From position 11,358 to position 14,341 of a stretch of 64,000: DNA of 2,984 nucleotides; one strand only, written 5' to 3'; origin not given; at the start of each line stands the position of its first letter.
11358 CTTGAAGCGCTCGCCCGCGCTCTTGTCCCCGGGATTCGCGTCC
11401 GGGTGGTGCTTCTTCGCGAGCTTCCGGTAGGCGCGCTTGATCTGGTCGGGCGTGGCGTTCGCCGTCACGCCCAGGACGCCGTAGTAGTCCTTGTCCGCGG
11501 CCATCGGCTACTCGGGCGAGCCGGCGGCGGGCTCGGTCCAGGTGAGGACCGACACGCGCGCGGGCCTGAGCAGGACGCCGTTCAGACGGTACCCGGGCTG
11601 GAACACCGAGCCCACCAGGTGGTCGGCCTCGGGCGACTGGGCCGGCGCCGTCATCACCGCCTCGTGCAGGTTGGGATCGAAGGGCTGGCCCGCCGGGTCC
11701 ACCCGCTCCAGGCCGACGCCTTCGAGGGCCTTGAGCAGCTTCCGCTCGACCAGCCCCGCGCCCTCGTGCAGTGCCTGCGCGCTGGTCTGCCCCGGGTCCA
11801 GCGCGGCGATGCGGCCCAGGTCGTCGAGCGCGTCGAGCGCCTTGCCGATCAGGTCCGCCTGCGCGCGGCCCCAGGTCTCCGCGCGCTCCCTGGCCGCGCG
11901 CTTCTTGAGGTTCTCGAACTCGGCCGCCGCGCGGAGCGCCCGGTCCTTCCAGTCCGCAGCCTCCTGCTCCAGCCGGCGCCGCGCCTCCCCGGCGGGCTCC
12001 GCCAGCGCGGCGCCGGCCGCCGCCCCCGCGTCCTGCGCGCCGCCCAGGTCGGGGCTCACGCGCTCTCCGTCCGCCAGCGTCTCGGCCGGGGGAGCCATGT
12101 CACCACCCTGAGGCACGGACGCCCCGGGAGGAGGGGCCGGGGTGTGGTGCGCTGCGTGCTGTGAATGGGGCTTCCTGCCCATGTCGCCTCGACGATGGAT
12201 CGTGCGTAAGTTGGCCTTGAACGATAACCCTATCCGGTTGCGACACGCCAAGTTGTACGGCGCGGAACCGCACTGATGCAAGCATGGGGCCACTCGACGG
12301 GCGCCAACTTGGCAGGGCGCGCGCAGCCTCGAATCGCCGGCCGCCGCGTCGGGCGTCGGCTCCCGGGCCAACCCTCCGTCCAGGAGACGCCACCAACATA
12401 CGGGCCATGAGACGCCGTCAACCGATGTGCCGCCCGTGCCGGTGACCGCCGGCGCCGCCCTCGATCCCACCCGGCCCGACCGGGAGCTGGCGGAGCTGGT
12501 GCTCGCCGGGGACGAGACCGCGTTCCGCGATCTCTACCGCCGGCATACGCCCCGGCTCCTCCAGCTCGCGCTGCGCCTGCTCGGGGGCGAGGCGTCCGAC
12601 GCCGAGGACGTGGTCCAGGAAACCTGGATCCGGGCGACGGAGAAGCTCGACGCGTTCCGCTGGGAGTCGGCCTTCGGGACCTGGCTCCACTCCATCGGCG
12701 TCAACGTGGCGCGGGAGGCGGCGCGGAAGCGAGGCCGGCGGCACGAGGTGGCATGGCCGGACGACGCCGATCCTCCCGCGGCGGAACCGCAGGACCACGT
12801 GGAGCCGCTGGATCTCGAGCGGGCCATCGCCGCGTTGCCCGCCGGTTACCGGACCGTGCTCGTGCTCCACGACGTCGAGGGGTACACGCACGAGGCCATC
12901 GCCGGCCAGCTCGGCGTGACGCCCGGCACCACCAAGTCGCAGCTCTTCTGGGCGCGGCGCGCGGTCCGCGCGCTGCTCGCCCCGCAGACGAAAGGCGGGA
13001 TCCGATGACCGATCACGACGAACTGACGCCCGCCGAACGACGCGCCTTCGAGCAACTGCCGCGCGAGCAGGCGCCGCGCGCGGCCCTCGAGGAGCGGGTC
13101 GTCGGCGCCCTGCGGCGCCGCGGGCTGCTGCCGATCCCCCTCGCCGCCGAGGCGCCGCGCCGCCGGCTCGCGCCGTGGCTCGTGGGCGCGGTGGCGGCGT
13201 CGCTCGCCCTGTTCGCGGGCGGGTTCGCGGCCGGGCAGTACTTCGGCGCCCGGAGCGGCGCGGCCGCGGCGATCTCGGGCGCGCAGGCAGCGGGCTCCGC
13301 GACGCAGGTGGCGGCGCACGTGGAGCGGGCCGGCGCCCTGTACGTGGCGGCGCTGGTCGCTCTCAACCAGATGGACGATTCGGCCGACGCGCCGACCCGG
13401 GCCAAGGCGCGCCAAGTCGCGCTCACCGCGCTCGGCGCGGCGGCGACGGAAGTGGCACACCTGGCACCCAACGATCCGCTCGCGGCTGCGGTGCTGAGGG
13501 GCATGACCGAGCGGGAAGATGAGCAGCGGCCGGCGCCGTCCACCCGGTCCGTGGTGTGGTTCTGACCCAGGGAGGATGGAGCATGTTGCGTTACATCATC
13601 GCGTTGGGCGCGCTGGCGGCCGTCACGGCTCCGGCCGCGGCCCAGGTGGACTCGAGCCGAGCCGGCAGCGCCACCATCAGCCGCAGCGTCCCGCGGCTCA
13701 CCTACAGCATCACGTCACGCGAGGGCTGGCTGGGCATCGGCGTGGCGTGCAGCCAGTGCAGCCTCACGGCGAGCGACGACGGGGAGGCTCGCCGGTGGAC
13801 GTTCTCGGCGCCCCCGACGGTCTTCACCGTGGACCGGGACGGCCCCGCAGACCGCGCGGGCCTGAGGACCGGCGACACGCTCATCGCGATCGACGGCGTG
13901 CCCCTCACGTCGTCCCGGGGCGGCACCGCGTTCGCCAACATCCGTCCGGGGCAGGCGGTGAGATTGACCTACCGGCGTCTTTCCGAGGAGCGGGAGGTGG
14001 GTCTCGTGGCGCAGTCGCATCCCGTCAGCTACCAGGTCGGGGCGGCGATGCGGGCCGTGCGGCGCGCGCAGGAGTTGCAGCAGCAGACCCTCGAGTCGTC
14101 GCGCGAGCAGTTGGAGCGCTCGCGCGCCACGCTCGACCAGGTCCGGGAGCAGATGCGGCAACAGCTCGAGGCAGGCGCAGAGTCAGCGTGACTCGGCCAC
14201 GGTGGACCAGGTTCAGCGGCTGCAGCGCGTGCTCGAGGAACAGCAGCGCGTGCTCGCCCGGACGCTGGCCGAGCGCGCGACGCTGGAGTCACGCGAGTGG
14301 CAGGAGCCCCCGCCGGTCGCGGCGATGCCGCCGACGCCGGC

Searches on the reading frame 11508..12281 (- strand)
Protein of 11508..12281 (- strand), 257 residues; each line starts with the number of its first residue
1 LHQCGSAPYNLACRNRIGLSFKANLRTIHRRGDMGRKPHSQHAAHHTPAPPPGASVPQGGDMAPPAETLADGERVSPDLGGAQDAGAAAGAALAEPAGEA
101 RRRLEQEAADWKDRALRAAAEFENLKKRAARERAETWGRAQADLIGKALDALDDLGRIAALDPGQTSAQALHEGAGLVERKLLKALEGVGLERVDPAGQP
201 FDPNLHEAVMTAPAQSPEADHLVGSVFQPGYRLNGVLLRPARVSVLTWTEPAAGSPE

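Call 88: search_protein_families(library=pfam, proteins=[window:11508-12281:-], max_evalue=0.001)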
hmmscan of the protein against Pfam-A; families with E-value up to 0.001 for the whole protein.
window:11508-12281:- (257 aa): 1 family
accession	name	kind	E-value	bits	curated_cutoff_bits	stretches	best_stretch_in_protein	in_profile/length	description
PF01025.24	GrpE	-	1.6e-34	119.4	25.8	1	102-245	21-163/165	GrpE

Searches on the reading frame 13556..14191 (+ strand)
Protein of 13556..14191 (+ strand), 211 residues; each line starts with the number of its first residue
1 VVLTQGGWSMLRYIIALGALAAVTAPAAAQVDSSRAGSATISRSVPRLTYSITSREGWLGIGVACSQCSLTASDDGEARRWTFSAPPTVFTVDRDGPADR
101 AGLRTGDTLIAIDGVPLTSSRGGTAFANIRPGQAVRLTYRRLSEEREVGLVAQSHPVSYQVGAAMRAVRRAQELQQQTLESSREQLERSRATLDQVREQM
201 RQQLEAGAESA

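Call 88: search_protein_families(library=pfam, proteins=[window:13556-14191:+], max_evalue=0.001)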
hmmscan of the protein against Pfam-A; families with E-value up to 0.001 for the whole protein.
window:13556-14191:+ (211 aa): 3 families
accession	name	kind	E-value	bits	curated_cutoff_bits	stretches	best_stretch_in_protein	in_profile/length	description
PF17820.7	PDZ_6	-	4e-09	36.5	27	1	91-141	4-54/54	PDZ domain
PF13180.12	PDZ_2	-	1.4e-08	35.3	27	1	87-148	14-76/80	PDZ domain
PF00595.29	PDZ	-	7.3e-06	26.7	23.2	1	77-138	23-79/81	PDZ domain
